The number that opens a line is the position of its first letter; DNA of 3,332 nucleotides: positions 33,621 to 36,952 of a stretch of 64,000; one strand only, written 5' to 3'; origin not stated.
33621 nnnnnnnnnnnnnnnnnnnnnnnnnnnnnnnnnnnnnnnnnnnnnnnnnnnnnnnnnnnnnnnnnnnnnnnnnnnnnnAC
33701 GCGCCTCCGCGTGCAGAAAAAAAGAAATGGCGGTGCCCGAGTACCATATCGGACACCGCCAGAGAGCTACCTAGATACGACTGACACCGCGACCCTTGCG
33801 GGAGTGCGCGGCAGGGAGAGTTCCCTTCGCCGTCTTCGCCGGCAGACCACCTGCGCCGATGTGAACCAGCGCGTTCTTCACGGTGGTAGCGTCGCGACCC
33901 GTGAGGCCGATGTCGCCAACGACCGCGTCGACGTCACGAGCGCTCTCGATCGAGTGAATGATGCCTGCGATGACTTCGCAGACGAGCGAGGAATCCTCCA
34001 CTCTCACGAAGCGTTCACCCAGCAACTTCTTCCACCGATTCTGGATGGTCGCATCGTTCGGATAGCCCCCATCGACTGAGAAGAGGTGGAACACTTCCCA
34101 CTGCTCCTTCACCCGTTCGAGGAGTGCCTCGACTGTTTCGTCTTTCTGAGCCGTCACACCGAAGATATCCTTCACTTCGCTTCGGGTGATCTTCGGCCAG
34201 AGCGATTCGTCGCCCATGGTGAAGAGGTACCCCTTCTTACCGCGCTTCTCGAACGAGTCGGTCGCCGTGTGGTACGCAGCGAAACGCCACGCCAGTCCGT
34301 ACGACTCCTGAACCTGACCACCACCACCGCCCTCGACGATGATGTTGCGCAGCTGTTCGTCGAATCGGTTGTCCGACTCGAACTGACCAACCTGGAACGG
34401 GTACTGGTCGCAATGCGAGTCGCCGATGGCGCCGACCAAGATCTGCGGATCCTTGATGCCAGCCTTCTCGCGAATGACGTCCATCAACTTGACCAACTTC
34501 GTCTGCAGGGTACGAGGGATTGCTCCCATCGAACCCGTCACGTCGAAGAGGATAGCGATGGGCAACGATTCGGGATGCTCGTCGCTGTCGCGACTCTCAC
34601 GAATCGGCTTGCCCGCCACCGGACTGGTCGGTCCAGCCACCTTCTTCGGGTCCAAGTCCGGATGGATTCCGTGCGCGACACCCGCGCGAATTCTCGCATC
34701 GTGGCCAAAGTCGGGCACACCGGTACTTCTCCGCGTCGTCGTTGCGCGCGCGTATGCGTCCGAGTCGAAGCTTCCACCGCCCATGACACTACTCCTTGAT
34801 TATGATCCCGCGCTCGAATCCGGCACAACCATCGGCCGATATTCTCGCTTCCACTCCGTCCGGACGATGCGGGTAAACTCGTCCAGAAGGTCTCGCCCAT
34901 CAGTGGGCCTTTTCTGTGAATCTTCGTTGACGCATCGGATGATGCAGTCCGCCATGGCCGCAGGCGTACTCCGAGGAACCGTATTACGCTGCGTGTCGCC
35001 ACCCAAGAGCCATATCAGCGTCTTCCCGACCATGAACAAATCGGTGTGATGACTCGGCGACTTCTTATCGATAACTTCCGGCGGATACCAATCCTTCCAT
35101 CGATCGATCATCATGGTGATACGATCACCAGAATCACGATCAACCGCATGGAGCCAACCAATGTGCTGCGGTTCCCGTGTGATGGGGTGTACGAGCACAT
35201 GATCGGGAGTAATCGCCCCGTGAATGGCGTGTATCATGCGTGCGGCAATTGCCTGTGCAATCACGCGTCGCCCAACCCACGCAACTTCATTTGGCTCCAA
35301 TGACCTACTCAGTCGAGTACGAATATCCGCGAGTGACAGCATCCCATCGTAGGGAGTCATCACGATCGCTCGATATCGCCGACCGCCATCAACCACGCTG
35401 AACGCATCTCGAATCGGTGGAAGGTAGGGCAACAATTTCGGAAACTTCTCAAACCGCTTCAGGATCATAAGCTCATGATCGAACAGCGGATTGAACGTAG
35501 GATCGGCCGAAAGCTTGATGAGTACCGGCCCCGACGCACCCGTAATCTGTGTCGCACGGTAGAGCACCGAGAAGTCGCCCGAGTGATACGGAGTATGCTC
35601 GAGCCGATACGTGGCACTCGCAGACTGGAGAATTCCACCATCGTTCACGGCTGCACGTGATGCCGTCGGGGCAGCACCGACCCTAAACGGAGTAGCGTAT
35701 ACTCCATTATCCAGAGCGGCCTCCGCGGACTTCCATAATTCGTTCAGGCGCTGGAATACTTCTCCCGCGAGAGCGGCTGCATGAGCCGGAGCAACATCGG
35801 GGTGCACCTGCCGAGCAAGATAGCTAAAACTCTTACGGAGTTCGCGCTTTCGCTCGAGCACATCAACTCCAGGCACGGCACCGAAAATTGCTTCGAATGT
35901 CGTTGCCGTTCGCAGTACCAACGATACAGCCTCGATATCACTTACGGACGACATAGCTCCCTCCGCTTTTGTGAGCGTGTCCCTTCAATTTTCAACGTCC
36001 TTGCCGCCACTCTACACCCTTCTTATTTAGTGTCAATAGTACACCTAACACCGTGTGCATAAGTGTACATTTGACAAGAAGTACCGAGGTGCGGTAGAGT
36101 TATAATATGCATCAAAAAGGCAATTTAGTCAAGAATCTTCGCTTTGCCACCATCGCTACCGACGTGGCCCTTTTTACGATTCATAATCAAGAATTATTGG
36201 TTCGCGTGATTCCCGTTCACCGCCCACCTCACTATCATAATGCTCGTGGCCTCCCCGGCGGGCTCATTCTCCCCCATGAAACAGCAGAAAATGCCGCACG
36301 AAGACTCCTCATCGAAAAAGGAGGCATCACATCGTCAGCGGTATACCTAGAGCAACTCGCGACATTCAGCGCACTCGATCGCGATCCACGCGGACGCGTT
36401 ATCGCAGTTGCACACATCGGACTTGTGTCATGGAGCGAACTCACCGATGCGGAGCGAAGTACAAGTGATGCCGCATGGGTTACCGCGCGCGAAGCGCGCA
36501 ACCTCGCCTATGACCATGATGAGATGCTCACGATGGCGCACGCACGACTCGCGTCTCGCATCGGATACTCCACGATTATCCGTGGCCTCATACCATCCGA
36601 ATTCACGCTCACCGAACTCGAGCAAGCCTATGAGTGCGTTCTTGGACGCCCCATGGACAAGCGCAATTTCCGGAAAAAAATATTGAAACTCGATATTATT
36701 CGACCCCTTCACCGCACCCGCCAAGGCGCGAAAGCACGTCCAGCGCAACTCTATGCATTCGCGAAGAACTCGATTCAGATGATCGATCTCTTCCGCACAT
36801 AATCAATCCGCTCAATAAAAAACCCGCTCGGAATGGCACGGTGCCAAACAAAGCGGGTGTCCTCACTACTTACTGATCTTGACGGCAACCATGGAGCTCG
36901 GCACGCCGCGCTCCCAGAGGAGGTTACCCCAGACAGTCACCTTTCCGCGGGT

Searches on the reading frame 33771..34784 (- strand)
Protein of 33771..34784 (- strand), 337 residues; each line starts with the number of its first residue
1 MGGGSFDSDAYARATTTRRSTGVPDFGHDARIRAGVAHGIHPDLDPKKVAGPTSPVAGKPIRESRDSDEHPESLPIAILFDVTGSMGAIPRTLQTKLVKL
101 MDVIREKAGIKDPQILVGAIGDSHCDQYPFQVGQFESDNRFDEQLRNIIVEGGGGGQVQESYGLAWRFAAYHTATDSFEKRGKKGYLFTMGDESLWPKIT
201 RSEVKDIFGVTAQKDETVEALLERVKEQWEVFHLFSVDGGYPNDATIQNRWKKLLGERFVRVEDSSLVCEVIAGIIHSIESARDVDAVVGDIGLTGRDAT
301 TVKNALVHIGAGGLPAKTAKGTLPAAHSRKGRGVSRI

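Call 4: search_protein_families(library=pfam, proteins=[window:33771-34784:-], max_evalue=0.1)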
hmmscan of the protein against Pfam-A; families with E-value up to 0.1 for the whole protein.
window:33771-34784:- (337 aa): 1 family
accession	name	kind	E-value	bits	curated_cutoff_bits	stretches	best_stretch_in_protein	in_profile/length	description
PF21403.4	OTU1_UBXL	-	0.062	14.3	22.7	0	210-242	14-45/49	OTU1, UBXL domain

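Call 6: search_protein_families(library=ncbifam, proteins=[window:33771-34784:-], max_evalue=0.1)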
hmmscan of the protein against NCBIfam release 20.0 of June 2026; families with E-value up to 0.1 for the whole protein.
window:33771-34784:- (337 aa): 1 family
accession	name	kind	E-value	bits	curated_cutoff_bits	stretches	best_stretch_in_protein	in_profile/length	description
NF007246.0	PRK09692.1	domain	0.04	12.5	434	1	253-313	108-166/413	integrase domain-containing protein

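Call 7: search_protein_families(library=padloc, proteins=[window:33771-34784:-], max_evalue=0.1)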
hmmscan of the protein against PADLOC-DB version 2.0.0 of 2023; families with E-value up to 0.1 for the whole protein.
window:33771-34784:- (337 aa): 0 families

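Call 78: search_protein_families(library=phrogs, proteins=[window:33771-34784:-], max_evalue=0.01)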
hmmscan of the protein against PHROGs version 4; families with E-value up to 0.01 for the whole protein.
window:33771-34784:- (337 aa): 1 family
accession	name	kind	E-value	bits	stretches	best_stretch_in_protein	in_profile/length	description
phrog_2971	-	unknown function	2.9e-73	248.1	1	1-320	13-336/352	-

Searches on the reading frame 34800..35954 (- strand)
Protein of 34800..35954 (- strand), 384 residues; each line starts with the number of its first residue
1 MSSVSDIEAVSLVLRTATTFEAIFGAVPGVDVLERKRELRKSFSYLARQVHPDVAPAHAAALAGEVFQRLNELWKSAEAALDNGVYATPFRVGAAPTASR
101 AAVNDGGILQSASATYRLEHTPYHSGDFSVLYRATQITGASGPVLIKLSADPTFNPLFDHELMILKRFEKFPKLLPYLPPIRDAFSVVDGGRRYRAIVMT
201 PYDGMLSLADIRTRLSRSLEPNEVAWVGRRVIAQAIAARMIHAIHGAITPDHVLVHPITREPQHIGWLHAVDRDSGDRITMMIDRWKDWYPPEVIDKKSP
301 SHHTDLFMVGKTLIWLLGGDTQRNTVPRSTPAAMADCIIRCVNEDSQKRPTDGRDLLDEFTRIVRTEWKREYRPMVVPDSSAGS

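Call 4: search_protein_families(library=pfam, proteins=[window:34800-35954:-], max_evalue=0.1)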
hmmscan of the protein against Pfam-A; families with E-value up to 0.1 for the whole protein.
window:34800-35954:- (384 aa): 2 families
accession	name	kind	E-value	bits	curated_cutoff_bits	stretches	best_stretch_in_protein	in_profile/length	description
PF00226.36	DnaJ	-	0.001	19.6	27.8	1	29-74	7-50/63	DnaJ domain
PF07714.23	PK_Tyr_Ser-Thr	-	0.0095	15.7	23.1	0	281-313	162-194/258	Protein tyrosine and serine/threonine kinase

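Call 6: search_protein_families(library=ncbifam, proteins=[window:34800-35954:-], max_evalue=0.1)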
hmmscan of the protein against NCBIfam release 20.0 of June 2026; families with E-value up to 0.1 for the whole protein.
window:34800-35954:- (384 aa): 4 families
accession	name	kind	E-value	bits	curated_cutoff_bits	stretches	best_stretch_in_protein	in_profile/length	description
NF047741.1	antiphage_MADS6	equivalog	0.013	14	460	1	242-374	319-471/612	methylation-associated defense system protein kinase MAD6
NF010871.0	PRK14278.1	equivalog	0.016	14.1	502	1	27-61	8-42/378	molecular chaperone DnaJ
NF033790.1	CnrY_NccY_antiS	subfamily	0.043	14.3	35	1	207-270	23-82/95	CnrY/NccY family anti-sigma factor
NF010892.0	PRK14299.1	equivalog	0.069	12.4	392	1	29-74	11-53/291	chaperone protein DnaJ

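Call 7: search_protein_families(library=padloc, proteins=[window:34800-35954:-], max_evalue=0.1)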
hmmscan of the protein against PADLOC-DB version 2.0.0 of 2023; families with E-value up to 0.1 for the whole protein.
window:34800-35954:- (384 aa): 2 families
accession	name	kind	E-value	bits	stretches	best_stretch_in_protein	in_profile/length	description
PDLC04138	mad6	-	2.4e-07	28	1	67-325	307-554/659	mads_6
PDLC04054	PD-T4-6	-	3.3e-05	21.5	1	196-327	87-217/347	-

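Call 78: search_protein_families(library=phrogs, proteins=[window:34800-35954:-], max_evalue=0.01)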
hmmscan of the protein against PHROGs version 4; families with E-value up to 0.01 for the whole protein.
window:34800-35954:- (384 aa): 1 family
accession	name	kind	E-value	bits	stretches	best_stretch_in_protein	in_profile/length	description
phrog_3043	-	other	1.3e-22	81.7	1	41-320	29-302/376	kinase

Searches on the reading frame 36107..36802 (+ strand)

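Call 43: search_protein_families(library=pfam, proteins=[window:36107-36802:+], max_evalue=0.5)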
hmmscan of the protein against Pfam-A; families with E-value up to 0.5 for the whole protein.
window:36107-36802:+ (231 aa): 3 families
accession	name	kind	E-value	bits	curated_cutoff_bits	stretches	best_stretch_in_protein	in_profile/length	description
PF21906.2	NrtR_WHD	-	1e-21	77.3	27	1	161-218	4-61/61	NrtR DNA-binding winged helix domain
PF19368.5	AraR_C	-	1.3e-10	41.8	23.8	1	154-223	1-71/82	AraR C-terminal winged HTH domain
PF00293.34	NUDIX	-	7.7e-09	36.1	21.1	1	34-140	17-130/134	NUDIX domain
